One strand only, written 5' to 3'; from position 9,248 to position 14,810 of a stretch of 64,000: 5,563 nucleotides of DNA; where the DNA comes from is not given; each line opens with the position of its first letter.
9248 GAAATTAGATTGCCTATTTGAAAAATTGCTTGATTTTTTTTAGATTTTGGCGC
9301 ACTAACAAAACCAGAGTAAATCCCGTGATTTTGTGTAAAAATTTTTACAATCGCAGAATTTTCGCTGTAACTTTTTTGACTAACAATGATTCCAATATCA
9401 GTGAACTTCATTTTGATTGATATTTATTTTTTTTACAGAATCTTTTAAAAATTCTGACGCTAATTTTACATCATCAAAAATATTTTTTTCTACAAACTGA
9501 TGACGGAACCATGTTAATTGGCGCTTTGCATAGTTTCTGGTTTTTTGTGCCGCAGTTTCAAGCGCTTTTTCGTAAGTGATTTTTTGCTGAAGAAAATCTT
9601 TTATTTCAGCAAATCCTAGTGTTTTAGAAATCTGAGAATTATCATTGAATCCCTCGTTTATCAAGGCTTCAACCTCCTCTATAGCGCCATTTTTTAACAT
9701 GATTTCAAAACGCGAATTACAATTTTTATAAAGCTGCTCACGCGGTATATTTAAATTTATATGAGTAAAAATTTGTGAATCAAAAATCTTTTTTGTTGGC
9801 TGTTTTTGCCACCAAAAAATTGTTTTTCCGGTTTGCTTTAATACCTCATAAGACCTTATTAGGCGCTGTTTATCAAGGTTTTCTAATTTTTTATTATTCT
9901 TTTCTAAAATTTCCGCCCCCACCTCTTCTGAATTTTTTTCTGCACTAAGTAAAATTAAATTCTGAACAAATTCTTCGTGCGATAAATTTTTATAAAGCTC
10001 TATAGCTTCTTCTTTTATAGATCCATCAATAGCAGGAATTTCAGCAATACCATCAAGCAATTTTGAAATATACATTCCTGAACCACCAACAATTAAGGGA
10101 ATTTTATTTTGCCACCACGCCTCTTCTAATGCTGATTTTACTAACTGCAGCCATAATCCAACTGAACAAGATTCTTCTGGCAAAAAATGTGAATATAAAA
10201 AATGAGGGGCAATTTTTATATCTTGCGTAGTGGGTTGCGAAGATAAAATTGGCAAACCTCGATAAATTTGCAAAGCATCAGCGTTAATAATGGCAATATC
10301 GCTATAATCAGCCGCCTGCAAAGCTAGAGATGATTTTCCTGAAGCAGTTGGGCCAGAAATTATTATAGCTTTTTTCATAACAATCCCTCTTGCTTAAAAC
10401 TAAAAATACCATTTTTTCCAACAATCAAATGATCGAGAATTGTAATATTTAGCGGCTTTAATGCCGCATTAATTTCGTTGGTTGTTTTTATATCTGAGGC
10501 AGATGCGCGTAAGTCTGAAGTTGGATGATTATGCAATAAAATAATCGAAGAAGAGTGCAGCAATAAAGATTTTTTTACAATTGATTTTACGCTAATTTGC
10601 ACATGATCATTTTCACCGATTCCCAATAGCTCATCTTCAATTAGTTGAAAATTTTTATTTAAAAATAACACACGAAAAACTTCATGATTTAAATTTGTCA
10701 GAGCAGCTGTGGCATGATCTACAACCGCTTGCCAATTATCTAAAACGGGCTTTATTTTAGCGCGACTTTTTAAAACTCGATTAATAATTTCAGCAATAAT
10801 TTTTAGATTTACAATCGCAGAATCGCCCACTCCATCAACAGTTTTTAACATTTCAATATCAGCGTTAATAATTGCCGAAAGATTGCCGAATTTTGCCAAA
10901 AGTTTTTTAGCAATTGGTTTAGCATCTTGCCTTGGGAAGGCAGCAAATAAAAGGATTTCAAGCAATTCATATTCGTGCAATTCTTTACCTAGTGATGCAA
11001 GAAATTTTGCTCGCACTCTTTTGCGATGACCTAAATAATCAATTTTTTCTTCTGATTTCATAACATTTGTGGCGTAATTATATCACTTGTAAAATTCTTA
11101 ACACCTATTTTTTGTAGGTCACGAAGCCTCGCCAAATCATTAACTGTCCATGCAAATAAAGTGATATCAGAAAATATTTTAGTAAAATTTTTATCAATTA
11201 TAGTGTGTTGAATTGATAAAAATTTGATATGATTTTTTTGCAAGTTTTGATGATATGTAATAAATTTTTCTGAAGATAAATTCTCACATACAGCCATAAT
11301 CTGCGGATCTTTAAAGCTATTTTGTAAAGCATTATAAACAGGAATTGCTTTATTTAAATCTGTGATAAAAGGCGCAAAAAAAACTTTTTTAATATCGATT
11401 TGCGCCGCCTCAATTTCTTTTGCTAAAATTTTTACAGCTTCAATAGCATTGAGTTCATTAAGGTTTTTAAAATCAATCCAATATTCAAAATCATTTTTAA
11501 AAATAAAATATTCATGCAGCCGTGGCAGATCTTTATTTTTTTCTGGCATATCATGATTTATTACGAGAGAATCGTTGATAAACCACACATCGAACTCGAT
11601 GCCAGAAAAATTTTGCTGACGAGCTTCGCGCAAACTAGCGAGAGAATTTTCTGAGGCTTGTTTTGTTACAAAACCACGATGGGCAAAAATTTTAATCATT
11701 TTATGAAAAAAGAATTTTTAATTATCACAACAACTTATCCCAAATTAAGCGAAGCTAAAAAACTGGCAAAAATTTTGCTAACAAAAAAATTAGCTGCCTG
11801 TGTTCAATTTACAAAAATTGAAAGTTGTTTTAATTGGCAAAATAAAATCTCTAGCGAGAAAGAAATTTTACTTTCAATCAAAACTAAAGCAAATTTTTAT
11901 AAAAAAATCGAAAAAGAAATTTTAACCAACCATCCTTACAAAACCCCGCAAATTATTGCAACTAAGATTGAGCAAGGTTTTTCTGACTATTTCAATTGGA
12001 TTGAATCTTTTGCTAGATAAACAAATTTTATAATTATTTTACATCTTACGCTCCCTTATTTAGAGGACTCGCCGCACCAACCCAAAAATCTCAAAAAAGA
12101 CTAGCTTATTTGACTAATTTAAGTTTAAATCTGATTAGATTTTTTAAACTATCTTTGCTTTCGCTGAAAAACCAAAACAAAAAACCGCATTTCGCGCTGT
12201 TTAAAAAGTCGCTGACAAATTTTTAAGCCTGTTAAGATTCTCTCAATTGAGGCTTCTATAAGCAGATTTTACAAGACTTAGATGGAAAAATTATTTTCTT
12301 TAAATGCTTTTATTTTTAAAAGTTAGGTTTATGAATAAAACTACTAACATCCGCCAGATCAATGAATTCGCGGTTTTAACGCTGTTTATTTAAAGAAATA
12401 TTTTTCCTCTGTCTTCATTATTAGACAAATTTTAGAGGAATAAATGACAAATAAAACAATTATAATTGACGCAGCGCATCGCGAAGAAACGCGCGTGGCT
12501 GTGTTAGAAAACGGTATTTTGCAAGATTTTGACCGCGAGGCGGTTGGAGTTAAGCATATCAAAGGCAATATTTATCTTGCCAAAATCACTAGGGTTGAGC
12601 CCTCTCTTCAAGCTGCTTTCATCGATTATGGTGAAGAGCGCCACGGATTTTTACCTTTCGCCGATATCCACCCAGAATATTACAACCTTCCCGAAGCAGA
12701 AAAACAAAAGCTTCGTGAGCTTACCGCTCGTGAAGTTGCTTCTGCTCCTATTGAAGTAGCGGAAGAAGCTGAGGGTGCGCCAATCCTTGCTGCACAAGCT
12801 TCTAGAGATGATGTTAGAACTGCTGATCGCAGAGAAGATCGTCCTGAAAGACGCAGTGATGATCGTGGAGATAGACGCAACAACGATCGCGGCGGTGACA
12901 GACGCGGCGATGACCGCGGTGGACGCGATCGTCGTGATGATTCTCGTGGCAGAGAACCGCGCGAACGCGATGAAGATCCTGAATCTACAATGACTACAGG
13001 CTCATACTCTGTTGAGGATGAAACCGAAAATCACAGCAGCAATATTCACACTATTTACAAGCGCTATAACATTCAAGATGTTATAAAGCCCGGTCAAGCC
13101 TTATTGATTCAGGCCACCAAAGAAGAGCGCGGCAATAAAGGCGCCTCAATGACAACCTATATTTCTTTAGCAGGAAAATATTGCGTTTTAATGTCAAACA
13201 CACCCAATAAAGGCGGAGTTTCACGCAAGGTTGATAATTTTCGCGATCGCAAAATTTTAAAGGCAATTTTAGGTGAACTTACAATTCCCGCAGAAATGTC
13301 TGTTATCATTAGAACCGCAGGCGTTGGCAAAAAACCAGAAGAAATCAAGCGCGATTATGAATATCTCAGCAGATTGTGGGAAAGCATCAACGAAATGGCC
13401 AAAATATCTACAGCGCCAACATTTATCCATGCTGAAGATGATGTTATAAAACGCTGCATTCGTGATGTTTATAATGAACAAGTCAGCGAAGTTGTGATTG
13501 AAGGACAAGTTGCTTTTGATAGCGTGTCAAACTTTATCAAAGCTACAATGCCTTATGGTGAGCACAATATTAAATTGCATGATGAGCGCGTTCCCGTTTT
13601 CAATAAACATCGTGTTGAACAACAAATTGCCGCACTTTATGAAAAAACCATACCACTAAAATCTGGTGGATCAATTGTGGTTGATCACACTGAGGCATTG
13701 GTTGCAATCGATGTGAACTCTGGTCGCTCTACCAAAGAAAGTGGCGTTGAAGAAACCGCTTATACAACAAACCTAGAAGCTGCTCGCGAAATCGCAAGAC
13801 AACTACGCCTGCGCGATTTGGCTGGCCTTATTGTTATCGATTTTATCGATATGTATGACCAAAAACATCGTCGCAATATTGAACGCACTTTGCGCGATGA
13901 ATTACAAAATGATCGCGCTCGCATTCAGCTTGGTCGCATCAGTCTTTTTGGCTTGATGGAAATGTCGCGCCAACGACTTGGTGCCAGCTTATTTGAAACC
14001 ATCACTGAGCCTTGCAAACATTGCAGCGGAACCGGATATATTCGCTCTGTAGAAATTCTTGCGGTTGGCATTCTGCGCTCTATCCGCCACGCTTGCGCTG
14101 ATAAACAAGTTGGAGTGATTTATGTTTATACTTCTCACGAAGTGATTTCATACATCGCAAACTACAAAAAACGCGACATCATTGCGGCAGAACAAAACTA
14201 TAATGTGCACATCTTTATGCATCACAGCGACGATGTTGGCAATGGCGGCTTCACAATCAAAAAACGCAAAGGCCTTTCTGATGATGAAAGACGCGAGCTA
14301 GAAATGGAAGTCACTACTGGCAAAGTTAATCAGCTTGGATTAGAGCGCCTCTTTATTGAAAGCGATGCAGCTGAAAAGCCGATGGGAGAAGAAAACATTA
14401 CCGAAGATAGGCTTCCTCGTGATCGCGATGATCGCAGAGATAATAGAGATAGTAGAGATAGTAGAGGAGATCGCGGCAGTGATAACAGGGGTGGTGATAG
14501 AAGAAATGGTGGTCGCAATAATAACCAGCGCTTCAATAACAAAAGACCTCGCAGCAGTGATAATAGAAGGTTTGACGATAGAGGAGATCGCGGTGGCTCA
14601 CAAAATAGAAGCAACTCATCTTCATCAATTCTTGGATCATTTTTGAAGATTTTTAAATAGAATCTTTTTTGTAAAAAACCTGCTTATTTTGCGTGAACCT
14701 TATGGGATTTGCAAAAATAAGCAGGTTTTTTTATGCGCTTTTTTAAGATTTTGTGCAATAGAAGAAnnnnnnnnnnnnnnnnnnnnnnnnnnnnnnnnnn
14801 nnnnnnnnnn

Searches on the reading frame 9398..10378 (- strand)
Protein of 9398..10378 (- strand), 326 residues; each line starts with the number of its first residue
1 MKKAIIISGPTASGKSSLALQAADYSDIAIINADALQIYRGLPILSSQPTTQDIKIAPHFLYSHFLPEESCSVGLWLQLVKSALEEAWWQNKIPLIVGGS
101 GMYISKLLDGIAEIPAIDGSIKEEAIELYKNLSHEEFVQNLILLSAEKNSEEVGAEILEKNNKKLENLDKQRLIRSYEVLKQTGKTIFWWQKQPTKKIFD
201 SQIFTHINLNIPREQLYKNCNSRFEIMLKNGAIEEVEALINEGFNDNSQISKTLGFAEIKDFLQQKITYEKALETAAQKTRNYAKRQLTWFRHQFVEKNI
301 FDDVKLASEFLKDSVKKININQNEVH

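Call 70: search_protein_families(library=pfam, proteins=[window:9398-10378:-], max_evalue=0.00001)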
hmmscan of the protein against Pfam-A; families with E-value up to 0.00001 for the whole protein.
window:9398-10378:- (326 aa): 1 family
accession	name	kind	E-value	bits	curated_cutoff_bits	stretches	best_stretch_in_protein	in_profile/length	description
PF01715.23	IPPT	-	4.6e-59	200.5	23.6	1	37-294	1-243/243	IPP transferase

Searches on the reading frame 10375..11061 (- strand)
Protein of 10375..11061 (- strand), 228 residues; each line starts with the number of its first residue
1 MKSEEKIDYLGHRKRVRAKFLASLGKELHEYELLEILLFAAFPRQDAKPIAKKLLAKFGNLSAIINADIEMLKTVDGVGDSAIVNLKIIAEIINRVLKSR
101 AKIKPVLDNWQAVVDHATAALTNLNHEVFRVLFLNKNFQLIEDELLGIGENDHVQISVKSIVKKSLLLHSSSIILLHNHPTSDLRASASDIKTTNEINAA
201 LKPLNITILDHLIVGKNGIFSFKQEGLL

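Call 70: search_protein_families(library=pfam, proteins=[window:10375-11061:-], max_evalue=0.00001)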
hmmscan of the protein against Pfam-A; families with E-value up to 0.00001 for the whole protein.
window:10375-11061:- (228 aa): 2 families
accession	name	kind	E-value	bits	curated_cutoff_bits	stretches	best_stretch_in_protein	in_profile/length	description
PF04002.20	RadC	-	8.6e-34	116.5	22.1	1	108-227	2-121/121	RadC-like JAB domain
PF20582.4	UPF0758_N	-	5.1e-07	30.1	27.1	1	12-81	6-74/77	UPF0758 N-terminal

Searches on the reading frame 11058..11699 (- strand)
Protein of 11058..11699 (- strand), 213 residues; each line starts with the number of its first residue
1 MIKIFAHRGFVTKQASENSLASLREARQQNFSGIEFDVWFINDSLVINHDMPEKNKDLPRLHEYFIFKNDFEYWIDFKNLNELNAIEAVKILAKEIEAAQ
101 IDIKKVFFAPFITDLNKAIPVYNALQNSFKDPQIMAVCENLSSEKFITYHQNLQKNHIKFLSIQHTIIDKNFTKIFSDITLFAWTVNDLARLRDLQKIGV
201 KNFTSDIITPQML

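Call 70: search_protein_families(library=pfam, proteins=[window:11058-11699:-], max_evalue=0.00001)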
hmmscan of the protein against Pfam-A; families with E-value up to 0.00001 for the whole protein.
window:11058-11699:- (213 aa): 1 family
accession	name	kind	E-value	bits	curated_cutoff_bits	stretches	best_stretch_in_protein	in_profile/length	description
PF03009.23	GDPD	-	1.8e-07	32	23.6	0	7-50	1-44/244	Glycerophosphoryl diester phosphodiesterase family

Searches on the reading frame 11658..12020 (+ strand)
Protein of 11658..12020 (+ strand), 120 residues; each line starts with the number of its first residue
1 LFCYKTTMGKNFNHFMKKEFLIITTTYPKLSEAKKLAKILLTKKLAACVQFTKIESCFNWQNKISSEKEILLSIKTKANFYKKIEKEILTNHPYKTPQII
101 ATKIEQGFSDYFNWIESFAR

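Call 70: search_protein_families(library=pfam, proteins=[window:11658-12020:+], max_evalue=0.00001)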
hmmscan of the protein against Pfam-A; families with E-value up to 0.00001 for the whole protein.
window:11658-12020:+ (120 aa): 1 family
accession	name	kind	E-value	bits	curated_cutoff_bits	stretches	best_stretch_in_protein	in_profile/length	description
PF03091.20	CutA1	-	3.5e-31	107.4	22.4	1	22-116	2-97/99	CutA1 divalent ion tolerance protein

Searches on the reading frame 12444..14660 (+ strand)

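Call 70: search_protein_families(library=pfam, proteins=[window:12444-14660:+], max_evalue=0.00001)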
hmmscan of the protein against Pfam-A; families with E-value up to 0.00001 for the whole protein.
window:12444-14660:+ (738 aa): 2 families
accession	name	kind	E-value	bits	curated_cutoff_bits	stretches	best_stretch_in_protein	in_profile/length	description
PF10150.14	RNase_E_G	-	4e-95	318.7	25.5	1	241-511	1-269/270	Ribonuclease E/G family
PF20833.2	RNase_E_G_Thio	-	4.9e-19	68.7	26.8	1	523-607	1-85/86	RNase E/G, Thioredoxin-like domain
